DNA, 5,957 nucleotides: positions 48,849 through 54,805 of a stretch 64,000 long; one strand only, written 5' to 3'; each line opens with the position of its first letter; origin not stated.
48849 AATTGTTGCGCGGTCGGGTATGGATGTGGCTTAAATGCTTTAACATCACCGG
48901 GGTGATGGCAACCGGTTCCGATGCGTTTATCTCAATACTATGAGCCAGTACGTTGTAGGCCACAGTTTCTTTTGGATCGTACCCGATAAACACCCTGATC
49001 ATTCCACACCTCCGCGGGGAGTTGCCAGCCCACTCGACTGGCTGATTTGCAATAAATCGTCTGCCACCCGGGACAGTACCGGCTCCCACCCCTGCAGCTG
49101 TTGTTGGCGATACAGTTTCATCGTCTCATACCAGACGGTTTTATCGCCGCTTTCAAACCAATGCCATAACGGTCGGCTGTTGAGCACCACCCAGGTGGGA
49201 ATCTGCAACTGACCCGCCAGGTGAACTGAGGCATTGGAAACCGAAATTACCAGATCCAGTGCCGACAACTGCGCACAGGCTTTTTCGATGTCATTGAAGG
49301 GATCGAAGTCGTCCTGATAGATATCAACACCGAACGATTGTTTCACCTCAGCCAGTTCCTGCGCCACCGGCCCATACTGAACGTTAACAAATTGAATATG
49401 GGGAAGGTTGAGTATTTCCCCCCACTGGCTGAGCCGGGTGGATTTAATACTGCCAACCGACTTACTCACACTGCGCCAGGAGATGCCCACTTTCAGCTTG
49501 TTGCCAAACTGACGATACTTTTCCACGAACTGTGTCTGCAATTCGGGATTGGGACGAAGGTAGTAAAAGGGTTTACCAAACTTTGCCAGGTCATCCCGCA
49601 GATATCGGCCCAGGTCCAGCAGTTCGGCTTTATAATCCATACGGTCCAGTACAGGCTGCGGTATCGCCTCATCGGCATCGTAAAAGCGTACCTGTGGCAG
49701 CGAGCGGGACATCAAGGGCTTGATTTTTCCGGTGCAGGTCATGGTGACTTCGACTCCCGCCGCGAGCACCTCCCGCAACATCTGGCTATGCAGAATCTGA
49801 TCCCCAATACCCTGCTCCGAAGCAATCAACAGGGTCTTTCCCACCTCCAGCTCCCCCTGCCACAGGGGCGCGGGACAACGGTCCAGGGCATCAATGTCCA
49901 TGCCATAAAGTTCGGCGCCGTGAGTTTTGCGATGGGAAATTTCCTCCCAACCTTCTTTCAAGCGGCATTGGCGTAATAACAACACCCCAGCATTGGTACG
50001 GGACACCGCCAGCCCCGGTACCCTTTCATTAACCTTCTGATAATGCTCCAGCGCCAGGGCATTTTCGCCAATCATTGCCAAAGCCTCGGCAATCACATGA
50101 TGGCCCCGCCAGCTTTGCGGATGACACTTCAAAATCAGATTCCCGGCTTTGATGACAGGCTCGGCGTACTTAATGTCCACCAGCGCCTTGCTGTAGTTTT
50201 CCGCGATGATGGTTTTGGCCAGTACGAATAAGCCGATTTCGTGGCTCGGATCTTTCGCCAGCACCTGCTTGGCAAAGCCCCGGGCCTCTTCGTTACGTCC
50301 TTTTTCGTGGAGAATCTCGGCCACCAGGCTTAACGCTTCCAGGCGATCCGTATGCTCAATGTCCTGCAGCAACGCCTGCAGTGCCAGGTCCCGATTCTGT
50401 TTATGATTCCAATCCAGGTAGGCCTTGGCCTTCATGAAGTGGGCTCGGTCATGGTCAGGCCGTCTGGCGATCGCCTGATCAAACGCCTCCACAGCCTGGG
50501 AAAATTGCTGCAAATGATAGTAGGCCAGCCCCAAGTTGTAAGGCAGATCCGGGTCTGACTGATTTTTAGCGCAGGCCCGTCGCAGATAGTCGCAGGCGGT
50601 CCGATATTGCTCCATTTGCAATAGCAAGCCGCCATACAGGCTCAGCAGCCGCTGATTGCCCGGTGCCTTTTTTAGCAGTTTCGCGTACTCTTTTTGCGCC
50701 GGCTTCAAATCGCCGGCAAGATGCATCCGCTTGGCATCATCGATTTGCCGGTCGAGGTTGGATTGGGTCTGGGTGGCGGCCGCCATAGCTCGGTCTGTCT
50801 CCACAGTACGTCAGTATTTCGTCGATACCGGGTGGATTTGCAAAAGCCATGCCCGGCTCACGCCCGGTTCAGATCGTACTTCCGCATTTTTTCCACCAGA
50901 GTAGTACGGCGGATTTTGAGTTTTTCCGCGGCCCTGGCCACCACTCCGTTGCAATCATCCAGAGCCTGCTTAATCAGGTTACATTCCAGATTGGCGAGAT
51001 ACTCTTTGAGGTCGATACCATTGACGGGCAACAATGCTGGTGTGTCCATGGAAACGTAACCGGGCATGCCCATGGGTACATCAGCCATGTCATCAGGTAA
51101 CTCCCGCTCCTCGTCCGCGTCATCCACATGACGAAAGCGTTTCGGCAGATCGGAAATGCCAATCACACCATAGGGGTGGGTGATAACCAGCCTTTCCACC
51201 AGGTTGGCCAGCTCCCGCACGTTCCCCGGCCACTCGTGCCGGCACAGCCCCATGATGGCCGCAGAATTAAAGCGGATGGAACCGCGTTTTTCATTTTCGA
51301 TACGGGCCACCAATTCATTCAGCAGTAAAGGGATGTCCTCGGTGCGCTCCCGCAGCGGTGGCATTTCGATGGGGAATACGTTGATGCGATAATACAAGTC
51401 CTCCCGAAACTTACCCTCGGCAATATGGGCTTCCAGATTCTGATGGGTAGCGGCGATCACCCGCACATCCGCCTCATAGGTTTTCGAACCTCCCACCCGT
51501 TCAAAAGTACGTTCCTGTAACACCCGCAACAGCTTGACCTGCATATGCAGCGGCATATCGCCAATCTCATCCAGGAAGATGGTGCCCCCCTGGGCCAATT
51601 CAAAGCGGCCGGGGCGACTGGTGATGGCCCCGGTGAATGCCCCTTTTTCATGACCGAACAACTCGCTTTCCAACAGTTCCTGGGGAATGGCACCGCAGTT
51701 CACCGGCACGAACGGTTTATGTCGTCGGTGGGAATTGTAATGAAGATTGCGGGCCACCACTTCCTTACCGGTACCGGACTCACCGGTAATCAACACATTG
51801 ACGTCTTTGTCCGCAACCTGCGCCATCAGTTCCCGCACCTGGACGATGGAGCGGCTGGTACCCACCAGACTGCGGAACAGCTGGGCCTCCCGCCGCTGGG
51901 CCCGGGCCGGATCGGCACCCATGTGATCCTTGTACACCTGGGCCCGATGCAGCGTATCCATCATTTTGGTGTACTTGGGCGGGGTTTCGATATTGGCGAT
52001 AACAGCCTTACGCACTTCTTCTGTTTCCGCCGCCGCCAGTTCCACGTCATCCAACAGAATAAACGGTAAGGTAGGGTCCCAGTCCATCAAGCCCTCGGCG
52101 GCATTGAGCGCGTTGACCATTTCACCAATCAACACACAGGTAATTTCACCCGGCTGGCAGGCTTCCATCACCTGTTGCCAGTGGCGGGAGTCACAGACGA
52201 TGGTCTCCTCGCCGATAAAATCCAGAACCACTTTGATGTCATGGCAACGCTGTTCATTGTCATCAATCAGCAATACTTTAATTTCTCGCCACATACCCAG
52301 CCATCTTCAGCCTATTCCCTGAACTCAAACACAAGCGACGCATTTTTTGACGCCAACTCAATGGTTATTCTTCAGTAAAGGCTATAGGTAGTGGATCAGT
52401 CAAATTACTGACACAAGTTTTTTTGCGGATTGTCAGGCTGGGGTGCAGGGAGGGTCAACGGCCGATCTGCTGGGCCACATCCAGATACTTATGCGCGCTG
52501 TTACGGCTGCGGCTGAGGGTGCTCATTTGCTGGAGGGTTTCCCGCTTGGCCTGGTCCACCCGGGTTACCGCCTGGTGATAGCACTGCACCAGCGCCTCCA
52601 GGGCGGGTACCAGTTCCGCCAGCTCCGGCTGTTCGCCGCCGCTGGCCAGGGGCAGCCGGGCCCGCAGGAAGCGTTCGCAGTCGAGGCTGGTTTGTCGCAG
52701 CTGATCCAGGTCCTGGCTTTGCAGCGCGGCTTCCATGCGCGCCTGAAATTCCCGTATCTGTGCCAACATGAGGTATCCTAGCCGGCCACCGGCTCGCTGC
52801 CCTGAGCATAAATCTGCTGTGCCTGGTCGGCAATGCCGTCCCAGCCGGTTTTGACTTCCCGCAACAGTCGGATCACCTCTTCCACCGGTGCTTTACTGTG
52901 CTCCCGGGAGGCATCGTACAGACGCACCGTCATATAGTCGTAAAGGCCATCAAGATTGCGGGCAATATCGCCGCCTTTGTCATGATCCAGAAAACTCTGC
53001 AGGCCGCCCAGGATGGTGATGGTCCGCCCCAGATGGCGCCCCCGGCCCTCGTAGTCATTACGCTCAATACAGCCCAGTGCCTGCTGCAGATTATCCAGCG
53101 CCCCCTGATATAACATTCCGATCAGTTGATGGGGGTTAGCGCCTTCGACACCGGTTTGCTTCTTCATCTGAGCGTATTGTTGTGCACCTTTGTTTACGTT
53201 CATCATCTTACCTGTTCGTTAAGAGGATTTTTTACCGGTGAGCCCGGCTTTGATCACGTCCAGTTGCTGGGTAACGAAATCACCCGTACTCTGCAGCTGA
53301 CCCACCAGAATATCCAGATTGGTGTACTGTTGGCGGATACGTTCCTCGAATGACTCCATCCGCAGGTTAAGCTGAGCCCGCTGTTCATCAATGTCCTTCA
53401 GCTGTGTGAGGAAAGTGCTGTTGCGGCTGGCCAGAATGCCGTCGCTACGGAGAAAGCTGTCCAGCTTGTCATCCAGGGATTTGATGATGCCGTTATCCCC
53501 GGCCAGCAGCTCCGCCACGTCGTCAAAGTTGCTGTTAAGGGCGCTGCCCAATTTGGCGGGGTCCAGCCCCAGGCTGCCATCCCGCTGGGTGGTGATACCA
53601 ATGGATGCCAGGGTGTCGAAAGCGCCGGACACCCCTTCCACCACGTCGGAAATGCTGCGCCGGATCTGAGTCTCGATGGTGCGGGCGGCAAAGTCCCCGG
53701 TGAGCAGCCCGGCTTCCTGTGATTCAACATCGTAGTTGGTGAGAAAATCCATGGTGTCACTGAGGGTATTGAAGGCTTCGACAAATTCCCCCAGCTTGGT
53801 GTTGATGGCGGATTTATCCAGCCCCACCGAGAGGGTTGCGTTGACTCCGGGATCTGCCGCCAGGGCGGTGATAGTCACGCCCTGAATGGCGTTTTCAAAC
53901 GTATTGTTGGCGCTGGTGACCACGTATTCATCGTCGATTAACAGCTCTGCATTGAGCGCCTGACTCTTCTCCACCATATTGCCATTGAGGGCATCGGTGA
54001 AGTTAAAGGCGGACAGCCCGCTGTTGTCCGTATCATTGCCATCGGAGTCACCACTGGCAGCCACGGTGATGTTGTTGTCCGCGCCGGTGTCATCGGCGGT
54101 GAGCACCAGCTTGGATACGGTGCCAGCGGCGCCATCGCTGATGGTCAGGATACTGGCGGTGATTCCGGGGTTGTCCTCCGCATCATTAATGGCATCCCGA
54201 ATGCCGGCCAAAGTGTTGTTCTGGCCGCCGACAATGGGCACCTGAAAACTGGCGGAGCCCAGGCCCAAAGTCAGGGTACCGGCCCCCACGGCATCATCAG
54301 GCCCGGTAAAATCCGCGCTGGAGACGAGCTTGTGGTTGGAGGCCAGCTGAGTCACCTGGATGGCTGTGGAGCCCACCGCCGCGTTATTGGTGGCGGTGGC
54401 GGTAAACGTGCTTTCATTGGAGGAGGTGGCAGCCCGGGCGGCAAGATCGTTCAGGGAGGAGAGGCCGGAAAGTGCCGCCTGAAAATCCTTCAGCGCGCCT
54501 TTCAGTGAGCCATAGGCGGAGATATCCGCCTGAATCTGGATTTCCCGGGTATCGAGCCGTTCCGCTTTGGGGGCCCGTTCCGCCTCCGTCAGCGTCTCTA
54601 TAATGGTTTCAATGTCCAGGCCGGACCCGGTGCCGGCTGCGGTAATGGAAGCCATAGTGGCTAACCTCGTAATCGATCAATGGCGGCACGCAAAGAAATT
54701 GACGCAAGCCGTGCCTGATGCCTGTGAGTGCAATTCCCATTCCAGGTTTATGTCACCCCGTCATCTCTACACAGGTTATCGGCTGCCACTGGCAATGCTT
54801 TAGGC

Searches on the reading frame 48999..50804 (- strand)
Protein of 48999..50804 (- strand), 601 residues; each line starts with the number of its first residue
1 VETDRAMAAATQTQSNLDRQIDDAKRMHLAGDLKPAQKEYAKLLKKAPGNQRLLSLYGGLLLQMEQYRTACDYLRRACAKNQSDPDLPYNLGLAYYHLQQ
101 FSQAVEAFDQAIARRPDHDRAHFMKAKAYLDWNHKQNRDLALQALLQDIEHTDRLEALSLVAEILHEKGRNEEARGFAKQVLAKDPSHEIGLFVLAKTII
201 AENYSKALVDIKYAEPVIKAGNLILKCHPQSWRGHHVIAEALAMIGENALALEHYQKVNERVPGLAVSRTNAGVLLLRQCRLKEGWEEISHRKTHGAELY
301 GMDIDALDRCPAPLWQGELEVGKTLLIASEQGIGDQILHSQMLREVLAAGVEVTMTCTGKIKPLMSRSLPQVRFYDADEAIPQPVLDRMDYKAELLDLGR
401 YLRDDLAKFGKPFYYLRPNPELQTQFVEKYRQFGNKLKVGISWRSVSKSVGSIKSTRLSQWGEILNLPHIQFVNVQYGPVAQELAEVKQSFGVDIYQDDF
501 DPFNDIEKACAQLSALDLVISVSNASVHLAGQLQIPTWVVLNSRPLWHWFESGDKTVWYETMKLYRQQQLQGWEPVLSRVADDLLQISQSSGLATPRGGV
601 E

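Call 5: search_protein_families(library=pfam, proteins=[window:48999-50804:-])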
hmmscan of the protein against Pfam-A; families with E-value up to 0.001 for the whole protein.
window:48999-50804:- (601 aa): 17 families
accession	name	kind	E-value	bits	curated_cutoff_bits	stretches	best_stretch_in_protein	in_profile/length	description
PF13428.12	TPR_14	-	3.1e-15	55.6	23.5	0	91-127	7-43/44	Tetratricopeptide repeat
PF13432.12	TPR_16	-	1.7e-13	51.2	32.7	1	89-130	1-42/65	Tetratricopeptide repeat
PF07719.23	TPR_2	-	4.3e-13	48.7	27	1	89-118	5-34/34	Tetratricopeptide repeat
PF13431.12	TPR_17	-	3.3e-12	46.1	24.4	0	107-133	1-25/34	Tetratricopeptide repeat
PF14559.12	TPR_19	-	7.6e-12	45.8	25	1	61-127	1-67/68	Tetratricopeptide repeat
PF00515.34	TPR_1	-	2.5e-10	40.2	27.8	1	89-118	5-34/34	Tetratricopeptide repeat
PF13414.12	TPR_11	-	3.6e-09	36.6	26.8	1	61-97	4-40/42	TPR repeat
PF25062.1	ARM_TT21_N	-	8.9e-09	35.8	40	1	79-201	93-214/222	Tetratricopeptide repeat protein 21 N-terminal ARM repeat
PF12895.13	ANAPC3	-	2.2e-08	34.7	27.2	2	64-135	2-72/82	Anaphase-promoting complex, cyclosome, subunit 3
PF13174.12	TPR_6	-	6e-08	33.3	26.3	0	89-118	4-33/33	Tetratricopeptide repeat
PF23914.1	TPR_CcmH_CycH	-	7.7e-08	32.8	42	1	79-183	44-149/158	Cytochrome c-type biogenesis protein H TPR domain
PF13424.12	TPR_12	-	1.6e-07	31.9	30.1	0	53-115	5-75/77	Tetratricopeptide repeat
PF13181.12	TPR_8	-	4.2e-07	30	25.7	1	89-118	5-34/34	Tetratricopeptide repeat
PF13371.12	TPR_9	-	4.7e-06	27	35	1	61-126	5-70/73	Tetratricopeptide repeat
PF13176.12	TPR_7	-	4.9e-06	26.7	27.9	0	89-118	3-34/36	Tetratricopeptide repeat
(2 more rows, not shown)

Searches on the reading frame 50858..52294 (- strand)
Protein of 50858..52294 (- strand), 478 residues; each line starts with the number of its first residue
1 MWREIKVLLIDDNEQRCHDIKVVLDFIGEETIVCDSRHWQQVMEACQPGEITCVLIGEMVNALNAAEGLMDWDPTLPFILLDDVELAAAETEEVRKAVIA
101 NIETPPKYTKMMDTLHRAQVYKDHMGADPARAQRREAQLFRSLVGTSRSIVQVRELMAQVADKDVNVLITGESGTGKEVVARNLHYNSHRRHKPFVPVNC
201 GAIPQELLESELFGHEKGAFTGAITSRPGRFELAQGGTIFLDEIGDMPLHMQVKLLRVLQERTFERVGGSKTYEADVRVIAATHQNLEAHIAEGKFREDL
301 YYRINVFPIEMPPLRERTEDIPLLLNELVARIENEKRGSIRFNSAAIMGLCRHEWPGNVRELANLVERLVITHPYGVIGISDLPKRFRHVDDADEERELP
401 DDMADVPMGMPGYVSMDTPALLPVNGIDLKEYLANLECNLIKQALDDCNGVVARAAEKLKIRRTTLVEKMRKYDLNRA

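Call 5: search_protein_families(library=pfam, proteins=[window:50858-52294:-])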
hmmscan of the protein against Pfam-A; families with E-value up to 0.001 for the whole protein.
window:50858-52294:- (478 aa): 10 families
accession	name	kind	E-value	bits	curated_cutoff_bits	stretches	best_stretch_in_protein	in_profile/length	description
PF00158.32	Sigma54_activat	-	8e-76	253.9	20.2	1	143-310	1-168/168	Sigma-54 interaction domain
PF06490.17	FleQ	-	1e-26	93.8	22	1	6-120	1-108/108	Flagellar regulatory protein FleQ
PF14532.12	Sigma54_activ_2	-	2.3e-23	83.4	25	1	144-314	1-138/138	Sigma-54 interaction domain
PF25601.1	AAA_lid_14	-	4.3e-22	78.2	27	1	315-395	1-82/87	AAA+ ATPase lid domain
PF02954.25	HTH_8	-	3.2e-13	49.6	22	1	433-473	2-42/42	Bacterial regulatory protein, Fis family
PF07728.20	AAA_5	-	1.3e-07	32.2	22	1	166-285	1-123/139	AAA domain (dynein-related subfamily)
PF13191.12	AAA_16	-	3.1e-06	28.2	32.6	1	143-203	2-63/167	AAA ATPase domain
PF01078.27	Mg_chelatase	-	2.8e-05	24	20.3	0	222-284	93-157/207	Magnesium chelatase, subunit ChlI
PF18024.7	HTH_50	-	3.4e-05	23.9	27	1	427-476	2-50/50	Helix-turn-helix domain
PF12775.13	AAA_7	-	0.00058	19.9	25.8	0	137-192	7-61/181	P-loop containing dynein motor region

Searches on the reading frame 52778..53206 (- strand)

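Call 5: search_protein_families(library=pfam, proteins=[window:52778-53206:-])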
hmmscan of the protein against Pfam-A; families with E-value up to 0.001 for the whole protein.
window:52778-53206:- (142 aa): 1 family
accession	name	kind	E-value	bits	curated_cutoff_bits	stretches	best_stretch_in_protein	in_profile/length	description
PF02561.19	FliS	-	1.1e-35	122.8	26.7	1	9-125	2-114/115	Flagellar protein FliS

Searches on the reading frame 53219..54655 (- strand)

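Call 5: search_protein_families(library=pfam, proteins=[window:53219-54655:-])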
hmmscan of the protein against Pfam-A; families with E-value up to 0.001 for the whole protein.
window:53219-54655:- (478 aa): 3 families
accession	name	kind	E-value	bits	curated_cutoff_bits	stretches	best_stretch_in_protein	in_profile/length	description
PF07195.17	FliD_C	-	6.8e-49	166.9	25.4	1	233-456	1-236/236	Flagellar hook-associated protein 2 C-terminus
PF02465.23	FliD_N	-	4.8e-25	88.5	24.8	1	11-108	1-97/97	Flagellar hook-associated protein 2 N-terminus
PF07196.18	Flagellin_IN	-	7.9e-06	26.4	22.7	1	127-189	1-55/55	Flagellin hook IN motif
